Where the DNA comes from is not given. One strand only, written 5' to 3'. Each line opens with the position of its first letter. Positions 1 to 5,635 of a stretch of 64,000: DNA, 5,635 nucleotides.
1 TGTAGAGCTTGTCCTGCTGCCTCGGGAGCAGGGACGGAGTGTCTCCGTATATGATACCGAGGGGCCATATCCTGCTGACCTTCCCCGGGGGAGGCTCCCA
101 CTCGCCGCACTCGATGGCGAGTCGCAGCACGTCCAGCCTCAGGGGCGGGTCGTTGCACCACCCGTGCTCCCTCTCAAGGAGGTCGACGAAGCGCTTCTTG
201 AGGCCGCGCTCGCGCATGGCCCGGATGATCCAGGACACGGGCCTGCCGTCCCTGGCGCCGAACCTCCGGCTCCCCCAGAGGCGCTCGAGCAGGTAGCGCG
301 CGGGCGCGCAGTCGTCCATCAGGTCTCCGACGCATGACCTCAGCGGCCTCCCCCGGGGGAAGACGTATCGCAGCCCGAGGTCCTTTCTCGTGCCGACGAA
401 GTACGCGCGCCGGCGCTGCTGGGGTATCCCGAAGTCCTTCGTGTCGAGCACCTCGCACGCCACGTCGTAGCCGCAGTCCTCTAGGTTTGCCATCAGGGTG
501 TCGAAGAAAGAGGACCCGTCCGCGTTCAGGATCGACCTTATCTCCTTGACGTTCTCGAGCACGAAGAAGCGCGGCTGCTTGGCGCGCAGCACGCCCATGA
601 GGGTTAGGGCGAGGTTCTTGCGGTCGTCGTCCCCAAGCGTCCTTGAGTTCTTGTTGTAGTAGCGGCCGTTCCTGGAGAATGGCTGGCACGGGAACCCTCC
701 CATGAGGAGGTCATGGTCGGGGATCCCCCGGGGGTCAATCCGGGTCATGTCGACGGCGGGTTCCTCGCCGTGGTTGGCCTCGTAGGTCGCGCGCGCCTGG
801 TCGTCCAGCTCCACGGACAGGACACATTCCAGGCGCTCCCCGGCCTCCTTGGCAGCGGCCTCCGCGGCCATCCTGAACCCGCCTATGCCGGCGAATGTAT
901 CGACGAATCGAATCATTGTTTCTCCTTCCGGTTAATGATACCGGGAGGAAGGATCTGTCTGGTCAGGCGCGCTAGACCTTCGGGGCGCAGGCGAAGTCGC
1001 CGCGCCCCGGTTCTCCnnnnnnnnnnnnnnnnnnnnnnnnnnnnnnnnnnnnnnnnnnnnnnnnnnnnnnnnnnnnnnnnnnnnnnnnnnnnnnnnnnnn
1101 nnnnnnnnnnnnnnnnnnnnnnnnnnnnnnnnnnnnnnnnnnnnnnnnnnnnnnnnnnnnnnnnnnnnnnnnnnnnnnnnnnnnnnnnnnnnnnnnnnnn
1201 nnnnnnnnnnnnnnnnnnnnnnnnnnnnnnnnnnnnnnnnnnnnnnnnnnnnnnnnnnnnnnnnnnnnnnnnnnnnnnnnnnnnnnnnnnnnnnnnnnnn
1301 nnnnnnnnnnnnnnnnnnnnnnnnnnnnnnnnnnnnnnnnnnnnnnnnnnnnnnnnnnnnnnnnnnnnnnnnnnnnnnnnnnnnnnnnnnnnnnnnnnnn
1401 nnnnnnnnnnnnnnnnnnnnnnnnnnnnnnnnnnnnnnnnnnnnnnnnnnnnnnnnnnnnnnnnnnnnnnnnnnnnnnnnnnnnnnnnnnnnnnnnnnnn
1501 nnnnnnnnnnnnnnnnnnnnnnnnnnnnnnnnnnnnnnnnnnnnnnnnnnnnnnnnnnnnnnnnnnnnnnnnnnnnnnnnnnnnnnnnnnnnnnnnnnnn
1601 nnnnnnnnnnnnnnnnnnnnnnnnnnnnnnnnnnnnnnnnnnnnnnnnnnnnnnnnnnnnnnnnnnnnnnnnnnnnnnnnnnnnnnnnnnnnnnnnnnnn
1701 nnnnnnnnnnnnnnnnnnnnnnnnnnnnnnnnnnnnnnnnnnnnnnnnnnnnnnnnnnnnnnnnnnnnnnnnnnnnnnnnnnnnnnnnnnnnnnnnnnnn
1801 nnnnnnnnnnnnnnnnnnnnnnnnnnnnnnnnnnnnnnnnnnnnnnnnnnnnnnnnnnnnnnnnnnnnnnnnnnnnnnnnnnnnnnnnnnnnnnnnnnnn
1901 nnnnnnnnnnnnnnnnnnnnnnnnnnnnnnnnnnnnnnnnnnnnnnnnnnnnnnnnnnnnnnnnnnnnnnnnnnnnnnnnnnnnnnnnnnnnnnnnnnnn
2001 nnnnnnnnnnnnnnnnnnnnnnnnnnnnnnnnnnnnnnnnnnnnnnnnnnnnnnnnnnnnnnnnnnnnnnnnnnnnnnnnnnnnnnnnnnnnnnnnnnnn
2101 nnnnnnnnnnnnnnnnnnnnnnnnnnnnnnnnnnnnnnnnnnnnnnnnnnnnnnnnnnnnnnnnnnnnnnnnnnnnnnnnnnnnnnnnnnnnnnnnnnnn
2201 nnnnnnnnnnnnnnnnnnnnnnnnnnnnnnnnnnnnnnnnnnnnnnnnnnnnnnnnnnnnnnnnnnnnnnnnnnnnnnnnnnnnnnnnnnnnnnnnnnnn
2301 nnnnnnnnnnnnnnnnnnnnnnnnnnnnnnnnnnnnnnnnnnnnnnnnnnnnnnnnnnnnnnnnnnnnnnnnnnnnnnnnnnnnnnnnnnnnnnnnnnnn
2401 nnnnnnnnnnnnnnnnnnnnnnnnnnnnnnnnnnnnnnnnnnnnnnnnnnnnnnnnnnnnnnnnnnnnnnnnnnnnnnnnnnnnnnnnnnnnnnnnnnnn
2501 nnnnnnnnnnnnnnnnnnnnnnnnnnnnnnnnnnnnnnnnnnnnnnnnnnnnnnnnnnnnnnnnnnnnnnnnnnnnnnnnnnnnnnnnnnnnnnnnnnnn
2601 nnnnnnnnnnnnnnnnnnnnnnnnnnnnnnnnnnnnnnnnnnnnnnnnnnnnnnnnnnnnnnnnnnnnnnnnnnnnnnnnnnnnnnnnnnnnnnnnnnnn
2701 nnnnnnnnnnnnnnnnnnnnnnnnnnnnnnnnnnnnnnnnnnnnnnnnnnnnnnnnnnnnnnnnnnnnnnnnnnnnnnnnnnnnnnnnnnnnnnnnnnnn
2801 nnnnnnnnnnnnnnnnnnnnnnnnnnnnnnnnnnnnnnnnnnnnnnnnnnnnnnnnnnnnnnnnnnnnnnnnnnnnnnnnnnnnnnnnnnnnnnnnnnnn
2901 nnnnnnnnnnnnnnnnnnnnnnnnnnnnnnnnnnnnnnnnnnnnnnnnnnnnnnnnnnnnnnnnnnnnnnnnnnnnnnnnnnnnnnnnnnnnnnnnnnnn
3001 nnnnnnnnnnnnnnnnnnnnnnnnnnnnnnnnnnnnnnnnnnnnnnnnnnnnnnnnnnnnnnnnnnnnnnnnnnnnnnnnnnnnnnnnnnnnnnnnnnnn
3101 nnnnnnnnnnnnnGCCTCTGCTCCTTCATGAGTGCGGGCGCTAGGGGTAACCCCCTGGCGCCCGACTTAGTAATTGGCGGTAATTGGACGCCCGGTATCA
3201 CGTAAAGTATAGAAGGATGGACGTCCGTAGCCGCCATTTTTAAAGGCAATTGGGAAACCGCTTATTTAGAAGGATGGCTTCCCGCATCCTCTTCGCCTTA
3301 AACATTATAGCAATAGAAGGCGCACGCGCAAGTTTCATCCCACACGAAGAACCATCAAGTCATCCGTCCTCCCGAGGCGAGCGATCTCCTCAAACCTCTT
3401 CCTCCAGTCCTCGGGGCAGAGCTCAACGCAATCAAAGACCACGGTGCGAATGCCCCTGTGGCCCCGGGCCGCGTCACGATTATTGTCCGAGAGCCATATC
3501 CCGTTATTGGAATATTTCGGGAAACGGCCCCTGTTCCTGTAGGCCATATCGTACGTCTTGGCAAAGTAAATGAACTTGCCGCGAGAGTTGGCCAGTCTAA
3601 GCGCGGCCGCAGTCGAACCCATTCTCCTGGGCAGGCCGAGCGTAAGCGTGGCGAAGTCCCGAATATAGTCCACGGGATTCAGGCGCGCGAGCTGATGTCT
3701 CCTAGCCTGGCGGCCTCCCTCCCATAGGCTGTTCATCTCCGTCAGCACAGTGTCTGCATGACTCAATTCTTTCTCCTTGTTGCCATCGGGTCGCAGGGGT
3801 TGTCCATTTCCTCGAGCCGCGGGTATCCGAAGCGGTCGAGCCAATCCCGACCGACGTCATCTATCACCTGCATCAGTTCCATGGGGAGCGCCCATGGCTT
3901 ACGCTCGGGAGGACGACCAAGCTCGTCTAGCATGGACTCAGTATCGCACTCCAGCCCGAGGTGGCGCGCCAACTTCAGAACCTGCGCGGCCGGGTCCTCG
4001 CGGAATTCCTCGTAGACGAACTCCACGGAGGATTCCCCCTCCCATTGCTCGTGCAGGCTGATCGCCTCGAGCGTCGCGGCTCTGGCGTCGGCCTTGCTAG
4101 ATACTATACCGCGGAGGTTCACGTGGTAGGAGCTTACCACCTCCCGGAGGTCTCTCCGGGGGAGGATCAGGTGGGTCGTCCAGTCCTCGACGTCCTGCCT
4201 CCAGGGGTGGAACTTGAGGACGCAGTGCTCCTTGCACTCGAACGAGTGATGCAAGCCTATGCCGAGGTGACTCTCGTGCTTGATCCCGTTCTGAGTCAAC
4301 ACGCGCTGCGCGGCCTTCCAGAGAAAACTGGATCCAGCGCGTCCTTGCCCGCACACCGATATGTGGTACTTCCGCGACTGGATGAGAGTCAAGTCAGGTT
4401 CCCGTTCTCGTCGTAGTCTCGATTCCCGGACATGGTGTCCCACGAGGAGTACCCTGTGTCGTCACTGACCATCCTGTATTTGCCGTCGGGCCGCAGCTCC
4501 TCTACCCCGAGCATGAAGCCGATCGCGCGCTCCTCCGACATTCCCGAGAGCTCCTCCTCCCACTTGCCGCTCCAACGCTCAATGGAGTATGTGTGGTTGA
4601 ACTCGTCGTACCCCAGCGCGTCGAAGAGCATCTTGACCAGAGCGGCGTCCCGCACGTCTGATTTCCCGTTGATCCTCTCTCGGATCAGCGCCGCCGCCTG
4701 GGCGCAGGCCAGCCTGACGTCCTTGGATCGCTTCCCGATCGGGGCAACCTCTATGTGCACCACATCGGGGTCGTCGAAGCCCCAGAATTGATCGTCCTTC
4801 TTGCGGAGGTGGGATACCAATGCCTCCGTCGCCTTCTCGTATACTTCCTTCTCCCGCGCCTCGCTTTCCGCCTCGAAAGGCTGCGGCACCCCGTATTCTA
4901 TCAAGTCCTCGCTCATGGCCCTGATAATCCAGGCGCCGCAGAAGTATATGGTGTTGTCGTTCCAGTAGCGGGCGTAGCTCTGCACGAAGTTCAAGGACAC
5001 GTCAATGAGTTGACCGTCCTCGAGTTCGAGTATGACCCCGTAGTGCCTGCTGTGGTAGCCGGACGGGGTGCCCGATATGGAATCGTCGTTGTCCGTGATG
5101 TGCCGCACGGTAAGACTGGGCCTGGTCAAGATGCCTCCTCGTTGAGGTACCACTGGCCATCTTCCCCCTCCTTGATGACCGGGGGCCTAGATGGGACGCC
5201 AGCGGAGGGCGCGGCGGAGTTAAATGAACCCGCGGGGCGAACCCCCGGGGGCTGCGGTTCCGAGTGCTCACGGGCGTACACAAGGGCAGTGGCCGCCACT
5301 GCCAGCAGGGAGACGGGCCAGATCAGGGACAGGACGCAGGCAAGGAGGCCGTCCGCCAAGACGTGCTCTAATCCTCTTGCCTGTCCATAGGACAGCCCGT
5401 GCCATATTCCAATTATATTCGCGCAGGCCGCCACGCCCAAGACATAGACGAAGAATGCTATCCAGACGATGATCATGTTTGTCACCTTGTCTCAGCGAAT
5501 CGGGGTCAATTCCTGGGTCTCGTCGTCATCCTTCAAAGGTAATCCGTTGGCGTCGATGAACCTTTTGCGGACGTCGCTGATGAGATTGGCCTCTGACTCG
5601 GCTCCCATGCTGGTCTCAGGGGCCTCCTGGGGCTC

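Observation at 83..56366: Highly iterated palindrome: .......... is massively over-represented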

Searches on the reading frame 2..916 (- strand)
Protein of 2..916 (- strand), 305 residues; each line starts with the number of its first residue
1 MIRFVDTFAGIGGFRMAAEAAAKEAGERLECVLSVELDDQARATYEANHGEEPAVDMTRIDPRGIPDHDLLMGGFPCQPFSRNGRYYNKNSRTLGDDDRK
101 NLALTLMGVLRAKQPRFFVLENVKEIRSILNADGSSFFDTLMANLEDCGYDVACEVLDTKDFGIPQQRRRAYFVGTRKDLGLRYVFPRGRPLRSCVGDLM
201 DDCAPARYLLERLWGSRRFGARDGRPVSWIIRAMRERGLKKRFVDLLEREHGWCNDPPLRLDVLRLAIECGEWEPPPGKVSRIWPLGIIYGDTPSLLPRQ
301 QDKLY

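Call 27: search_protein_families(library=pfam, proteins=[window:2-916:-], max_evalue=0.01)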
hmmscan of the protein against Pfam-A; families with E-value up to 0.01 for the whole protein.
window:2-916:- (305 aa): 1 family
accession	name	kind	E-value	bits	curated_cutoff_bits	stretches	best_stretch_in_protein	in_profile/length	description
PF00145.23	DNA_methylase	-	8.4e-50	170.5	22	1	2-182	1-167/324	C-5 cytosine-specific DNA methylase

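Call 40: search_protein_families(library=ncbifam, proteins=[window:2-916:-], max_evalue=0.001)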
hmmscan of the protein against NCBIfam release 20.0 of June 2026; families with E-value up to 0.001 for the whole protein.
window:2-916:- (305 aa): 2 families
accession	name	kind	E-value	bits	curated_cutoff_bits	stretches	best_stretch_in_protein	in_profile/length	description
TIGR00675.1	dcm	superfamily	4.9e-49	167.7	100.65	1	4-186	1-170/329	DNA (cytosine-5-)-methyltransferase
NF007772.0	PRK10458.1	subfamily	5.7e-27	94.4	710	2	63-214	165-331/472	DNA cytosine methylase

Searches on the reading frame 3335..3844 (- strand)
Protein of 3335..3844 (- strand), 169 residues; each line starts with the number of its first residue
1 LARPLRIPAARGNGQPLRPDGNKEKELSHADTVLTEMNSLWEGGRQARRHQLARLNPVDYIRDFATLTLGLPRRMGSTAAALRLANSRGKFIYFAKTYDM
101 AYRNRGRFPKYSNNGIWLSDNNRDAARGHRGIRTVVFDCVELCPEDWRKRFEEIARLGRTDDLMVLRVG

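Call 64: search_protein_families(library=pfam, proteins=[window:3335-3844:-], max_evalue=0.01)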
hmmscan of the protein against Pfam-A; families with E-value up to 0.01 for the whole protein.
window:3335-3844:- (169 aa): 0 families

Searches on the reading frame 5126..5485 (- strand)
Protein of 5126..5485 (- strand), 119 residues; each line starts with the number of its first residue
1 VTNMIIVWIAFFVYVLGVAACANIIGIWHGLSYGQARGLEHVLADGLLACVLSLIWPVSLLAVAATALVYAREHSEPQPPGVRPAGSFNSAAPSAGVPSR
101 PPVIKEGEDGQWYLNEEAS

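Call 102: search_protein_families(library=pfam, proteins=[window:5126-5485:-], max_evalue=0.05)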
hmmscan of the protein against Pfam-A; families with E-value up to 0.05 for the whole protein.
window:5126-5485:- (119 aa): 0 families
